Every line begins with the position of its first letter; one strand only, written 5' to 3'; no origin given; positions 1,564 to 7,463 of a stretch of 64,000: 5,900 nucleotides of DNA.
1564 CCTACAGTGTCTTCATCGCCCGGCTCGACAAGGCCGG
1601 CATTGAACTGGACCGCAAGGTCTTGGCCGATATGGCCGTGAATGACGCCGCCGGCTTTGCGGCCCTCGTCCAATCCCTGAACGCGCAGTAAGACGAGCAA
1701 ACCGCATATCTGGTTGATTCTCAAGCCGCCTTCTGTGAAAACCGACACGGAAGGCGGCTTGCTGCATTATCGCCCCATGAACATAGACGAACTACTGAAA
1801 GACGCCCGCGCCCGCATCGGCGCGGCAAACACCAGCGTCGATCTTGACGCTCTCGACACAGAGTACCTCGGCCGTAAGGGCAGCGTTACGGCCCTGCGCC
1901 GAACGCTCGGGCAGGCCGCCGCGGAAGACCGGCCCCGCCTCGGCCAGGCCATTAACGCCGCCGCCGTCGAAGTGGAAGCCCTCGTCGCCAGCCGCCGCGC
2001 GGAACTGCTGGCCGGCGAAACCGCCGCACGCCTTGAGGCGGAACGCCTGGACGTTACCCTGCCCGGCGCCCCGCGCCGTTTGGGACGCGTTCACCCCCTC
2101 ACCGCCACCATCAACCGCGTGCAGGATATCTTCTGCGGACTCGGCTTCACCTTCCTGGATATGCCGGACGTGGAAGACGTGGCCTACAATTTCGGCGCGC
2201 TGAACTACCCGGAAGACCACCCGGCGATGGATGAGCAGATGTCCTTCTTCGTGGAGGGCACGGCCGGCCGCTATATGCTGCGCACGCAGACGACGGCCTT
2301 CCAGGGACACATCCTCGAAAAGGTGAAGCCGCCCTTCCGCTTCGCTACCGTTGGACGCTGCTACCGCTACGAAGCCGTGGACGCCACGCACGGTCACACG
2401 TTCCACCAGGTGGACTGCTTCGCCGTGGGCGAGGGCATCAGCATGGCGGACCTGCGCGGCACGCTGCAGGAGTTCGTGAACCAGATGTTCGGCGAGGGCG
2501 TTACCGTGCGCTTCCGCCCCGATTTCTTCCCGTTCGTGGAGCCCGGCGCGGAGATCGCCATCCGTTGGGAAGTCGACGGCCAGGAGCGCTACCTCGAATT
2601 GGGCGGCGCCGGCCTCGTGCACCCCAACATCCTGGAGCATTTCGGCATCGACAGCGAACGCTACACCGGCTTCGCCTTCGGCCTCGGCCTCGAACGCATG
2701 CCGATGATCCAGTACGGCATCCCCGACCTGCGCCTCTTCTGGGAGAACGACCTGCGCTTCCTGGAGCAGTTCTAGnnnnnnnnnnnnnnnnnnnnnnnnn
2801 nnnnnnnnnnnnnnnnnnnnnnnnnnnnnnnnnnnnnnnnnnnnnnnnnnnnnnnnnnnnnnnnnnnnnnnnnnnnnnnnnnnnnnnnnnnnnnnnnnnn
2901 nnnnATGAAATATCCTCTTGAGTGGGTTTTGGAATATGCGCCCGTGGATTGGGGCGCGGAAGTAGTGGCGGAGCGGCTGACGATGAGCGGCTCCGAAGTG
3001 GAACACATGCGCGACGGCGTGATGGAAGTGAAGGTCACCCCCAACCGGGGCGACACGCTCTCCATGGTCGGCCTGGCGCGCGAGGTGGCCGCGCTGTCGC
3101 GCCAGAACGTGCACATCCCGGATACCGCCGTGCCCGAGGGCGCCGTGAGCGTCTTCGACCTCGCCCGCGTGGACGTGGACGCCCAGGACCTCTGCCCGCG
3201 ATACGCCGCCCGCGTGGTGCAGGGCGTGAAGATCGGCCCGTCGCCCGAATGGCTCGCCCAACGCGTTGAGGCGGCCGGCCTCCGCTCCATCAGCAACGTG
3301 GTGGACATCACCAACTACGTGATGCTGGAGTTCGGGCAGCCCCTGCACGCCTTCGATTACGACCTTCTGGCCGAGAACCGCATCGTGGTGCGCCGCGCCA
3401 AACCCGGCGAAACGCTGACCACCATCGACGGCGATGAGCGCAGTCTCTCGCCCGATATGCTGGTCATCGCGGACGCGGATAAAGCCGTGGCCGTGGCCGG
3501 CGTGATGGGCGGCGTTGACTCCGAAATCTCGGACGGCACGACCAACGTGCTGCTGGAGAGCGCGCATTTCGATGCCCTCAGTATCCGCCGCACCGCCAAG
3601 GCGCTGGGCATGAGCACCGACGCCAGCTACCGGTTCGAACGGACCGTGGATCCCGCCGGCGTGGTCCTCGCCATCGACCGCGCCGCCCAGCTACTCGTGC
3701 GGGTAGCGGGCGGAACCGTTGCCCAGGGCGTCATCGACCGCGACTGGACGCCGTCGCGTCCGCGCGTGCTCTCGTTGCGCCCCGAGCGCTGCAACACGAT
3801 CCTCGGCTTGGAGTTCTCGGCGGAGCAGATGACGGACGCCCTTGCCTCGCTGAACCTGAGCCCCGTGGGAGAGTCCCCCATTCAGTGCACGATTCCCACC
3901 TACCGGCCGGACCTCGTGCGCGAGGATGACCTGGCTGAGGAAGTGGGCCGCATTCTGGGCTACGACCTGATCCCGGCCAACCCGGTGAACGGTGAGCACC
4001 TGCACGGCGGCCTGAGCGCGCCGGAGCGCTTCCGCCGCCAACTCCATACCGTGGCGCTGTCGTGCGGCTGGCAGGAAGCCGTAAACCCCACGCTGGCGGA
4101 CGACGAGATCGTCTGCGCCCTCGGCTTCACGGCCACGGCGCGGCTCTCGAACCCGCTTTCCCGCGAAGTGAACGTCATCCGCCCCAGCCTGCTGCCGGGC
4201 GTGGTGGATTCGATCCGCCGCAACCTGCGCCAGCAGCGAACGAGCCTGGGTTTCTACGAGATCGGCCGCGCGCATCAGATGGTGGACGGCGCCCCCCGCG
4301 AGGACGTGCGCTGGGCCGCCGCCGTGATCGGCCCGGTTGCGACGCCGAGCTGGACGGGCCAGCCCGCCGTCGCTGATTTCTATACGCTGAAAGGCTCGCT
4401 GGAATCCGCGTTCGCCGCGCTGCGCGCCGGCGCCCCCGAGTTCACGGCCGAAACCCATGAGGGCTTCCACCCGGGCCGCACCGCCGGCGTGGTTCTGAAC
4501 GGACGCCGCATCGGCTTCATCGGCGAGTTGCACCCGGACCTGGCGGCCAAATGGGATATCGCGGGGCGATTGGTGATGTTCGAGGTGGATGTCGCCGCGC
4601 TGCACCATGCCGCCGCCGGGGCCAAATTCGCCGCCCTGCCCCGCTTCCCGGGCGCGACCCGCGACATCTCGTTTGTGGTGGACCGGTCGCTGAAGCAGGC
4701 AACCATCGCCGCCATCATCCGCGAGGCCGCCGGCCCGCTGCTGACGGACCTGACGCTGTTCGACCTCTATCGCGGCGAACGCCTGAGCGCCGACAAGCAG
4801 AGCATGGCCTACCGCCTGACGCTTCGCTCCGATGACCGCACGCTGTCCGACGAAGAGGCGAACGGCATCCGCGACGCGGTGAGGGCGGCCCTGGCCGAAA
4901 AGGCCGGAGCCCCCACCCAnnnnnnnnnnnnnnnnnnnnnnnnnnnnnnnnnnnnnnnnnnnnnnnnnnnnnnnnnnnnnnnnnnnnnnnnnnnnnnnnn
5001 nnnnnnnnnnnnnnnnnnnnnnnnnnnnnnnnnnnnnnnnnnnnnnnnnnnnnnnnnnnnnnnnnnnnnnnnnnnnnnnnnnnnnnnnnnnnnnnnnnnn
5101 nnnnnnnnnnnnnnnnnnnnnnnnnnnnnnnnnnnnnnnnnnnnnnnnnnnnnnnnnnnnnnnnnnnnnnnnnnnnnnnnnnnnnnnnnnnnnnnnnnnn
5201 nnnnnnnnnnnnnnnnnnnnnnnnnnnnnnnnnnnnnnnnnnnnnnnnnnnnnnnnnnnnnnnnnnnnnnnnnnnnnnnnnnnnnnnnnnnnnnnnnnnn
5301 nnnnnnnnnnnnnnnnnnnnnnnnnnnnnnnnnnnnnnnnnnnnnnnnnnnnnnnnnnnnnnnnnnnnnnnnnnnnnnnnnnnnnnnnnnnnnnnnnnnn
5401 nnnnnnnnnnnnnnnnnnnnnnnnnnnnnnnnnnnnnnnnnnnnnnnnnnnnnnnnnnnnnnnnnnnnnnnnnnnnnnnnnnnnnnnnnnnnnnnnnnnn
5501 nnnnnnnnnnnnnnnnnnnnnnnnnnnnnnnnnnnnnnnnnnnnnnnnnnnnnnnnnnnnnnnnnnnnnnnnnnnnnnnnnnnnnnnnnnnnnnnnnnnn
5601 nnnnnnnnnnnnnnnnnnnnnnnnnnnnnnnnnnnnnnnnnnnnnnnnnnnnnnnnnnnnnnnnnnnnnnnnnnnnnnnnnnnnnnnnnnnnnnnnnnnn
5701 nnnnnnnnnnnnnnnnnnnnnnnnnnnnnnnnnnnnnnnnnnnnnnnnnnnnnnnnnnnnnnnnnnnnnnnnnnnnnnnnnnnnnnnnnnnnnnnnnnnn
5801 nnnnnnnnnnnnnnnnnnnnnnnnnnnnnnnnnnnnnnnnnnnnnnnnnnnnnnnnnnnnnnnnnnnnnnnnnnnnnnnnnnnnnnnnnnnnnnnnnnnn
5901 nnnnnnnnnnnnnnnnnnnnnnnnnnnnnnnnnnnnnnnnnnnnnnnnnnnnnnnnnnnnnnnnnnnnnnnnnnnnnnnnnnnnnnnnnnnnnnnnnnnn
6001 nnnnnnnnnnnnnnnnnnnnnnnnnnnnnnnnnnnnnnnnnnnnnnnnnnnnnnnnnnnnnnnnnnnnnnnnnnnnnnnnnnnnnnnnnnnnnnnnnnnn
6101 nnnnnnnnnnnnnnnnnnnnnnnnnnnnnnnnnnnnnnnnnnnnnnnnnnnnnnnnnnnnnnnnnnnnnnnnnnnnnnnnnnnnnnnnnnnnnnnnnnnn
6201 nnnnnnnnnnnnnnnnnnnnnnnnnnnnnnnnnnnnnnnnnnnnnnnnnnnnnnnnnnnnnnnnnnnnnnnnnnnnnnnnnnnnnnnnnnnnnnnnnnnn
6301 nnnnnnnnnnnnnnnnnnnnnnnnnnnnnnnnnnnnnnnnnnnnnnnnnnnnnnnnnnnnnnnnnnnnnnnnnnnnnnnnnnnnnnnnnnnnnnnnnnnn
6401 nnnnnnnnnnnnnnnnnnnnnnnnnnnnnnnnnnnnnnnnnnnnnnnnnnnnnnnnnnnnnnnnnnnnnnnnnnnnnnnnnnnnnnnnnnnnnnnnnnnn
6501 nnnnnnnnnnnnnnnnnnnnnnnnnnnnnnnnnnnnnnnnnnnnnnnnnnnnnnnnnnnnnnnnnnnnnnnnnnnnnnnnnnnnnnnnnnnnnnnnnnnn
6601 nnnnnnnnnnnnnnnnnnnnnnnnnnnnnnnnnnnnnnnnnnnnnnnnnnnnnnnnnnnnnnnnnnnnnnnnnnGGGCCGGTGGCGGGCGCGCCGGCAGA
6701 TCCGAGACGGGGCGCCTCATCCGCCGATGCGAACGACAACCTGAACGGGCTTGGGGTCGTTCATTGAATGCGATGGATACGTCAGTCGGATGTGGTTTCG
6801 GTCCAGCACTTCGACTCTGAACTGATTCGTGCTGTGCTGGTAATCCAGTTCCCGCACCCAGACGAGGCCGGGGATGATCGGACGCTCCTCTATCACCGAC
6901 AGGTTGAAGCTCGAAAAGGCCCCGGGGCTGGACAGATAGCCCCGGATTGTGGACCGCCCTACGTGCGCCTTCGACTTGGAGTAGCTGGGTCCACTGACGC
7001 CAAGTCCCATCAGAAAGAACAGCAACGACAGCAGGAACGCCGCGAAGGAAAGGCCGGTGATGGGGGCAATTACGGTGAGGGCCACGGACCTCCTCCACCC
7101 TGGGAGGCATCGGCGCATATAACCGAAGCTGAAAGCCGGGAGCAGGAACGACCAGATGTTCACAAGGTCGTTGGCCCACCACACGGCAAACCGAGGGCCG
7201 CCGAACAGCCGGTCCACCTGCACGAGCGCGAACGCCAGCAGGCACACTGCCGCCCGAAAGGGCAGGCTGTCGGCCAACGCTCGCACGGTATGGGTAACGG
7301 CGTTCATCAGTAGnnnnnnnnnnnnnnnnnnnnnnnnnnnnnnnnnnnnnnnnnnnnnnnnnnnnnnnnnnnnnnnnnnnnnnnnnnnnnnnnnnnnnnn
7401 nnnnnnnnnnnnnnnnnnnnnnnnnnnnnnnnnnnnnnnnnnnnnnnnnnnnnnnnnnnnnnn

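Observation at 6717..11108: Four-gene minus-strand operon: APH-fold kinase, unknown protein, SUKH-SUKH-methyltransferase fusion, membrane protein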

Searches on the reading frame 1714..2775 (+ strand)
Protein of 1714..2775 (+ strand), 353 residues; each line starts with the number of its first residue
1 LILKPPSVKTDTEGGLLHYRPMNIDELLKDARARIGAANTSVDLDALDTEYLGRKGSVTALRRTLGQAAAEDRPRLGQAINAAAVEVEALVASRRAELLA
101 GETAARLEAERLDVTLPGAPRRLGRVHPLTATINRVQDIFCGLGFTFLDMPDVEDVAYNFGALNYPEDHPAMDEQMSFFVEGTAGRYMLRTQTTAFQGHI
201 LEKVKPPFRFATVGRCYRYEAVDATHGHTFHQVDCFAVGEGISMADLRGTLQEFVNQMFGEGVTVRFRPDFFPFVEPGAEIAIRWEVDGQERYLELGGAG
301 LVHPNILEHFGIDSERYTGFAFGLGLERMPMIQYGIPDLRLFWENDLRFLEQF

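Call 39: search_protein_families(library=pfam, proteins=[window:1714-2775:+], max_evalue=0.01)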
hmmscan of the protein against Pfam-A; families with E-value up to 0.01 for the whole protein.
window:1714-2775:+ (353 aa): 4 families
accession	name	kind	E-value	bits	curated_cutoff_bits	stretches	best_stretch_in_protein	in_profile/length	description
PF01409.25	tRNA-synt_2d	-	1.5e-86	290.3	19.8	1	112-353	2-246/246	tRNA synthetases class II core domain (F)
PF02912.23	Phe_tRNA-synt_N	-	1.8e-15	57.1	22.3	1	41-107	3-69/69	Aminoacyl tRNA synthetase class II, N-terminal domain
PF00587.30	tRNA-synt_2b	-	7.9e-05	23.2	29.3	1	193-253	22-85/179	tRNA synthetase class II core domain (G, H, P, S and T)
PF17759.6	tRNA_synthFbeta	-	0.00032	20.7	22.4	1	242-315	141-206/214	Phenylalanyl tRNA synthetase beta chain CLM domain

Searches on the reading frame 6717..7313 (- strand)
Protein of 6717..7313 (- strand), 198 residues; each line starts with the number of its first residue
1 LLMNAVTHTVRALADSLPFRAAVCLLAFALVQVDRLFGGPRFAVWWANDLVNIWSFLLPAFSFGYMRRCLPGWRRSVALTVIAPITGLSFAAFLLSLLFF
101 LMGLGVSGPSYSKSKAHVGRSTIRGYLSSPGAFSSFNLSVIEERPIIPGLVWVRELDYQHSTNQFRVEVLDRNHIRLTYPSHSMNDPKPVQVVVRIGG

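Call 5: search_protein_families(library=padloc, proteins=[window:6717-7313:-], max_evalue=0.1)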
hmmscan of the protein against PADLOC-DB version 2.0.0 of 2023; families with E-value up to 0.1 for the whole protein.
window:6717-7313:- (198 aa): 0 families

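Call 39: search_protein_families(library=pfam, proteins=[window:6717-7307:-], max_evalue=0.01)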
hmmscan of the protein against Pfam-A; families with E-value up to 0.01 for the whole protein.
window:6717-7307:- (196 aa): 0 families

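Call 56: search_protein_families(library=phrogs, proteins=[window:6717-7307:-], max_evalue=0.1)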
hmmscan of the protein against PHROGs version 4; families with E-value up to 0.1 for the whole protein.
window:6717-7307:- (196 aa): 0 families
